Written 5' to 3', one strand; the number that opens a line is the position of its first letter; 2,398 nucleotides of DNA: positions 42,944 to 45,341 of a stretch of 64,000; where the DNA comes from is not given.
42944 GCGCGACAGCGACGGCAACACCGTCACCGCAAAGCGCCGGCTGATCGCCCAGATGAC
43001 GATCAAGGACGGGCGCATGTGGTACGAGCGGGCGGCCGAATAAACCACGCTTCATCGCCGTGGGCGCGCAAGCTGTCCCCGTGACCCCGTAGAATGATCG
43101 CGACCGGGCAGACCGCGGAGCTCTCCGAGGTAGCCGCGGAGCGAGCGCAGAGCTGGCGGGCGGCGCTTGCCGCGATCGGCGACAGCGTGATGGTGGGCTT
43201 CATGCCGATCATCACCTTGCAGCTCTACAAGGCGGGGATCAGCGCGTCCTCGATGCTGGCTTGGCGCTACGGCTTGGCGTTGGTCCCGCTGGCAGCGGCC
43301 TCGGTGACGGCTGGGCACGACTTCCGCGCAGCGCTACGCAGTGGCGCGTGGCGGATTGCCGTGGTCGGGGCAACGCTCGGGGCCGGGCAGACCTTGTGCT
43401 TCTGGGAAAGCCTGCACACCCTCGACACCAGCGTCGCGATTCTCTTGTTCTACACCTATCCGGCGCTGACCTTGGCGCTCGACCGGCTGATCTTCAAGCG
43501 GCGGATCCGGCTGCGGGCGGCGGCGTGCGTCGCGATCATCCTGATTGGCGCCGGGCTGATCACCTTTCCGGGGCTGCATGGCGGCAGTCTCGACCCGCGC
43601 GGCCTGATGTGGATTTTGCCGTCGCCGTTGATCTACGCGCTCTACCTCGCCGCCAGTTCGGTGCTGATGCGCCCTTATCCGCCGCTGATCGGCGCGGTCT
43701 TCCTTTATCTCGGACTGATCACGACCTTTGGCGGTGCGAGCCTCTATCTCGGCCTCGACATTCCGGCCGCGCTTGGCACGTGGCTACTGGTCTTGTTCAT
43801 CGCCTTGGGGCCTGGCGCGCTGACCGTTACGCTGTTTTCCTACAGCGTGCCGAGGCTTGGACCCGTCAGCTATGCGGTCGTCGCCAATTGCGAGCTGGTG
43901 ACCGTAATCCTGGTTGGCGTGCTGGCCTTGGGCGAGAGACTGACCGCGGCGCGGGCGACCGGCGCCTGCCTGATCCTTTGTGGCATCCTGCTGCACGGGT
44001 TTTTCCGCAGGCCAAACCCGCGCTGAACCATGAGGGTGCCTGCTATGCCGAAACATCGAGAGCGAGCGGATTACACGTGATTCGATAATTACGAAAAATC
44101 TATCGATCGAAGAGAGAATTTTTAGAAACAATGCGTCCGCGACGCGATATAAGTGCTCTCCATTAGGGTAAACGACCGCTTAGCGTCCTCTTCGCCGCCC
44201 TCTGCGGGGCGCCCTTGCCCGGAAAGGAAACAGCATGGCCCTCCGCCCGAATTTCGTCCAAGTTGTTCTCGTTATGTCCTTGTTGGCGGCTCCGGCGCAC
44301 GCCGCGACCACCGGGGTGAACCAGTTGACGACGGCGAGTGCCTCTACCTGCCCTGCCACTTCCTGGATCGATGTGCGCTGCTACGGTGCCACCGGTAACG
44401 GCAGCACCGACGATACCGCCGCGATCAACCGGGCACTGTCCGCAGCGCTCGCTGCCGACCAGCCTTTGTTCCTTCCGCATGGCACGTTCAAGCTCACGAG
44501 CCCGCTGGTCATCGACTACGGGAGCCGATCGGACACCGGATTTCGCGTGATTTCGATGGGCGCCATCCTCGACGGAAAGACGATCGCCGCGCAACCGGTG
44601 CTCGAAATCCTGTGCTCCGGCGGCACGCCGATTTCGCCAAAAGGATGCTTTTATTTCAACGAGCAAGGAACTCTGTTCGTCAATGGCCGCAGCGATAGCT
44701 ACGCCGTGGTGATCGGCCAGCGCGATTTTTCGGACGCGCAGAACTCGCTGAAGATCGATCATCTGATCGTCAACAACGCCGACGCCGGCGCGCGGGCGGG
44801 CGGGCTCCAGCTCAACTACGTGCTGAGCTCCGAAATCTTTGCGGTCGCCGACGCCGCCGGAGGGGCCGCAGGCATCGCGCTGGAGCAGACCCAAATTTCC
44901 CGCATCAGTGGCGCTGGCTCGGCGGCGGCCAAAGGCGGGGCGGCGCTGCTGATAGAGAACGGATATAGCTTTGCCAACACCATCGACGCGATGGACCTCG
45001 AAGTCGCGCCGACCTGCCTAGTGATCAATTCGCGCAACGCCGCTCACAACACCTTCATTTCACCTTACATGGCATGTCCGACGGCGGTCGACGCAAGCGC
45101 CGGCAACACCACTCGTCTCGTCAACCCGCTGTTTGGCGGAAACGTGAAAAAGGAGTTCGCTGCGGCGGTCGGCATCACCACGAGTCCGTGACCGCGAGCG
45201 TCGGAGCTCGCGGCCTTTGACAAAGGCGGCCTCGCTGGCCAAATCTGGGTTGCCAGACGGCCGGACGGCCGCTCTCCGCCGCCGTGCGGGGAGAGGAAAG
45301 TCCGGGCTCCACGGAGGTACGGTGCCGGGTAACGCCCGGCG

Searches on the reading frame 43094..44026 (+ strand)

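Call 55: search_protein_families(library=ncbifam, proteins=[window:43094-44026:+], max_evalue=0.001)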
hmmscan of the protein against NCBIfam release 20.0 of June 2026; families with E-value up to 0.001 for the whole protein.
window:43094-44026:+ (310 aa): 1 family
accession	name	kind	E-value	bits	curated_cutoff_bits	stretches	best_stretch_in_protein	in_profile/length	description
TIGR00950.1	2A78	equivalog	5.1e-20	72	230.2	1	39-299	6-264/264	carboxylate/amino acid/amine transporter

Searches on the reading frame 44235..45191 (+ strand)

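Call 55: search_protein_families(library=ncbifam, proteins=[window:44235-45191:+], max_evalue=0.001)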
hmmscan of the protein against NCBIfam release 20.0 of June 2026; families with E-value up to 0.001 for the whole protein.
window:44235-45191:+ (318 aa): 1 family
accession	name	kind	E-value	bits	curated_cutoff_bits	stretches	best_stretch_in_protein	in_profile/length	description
TIGR03808.1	RR_plus_rpt_1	equivalog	1.6e-05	23.7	120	1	22-98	13-90/455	TIGR03808 family TAT-translocated repetitive protein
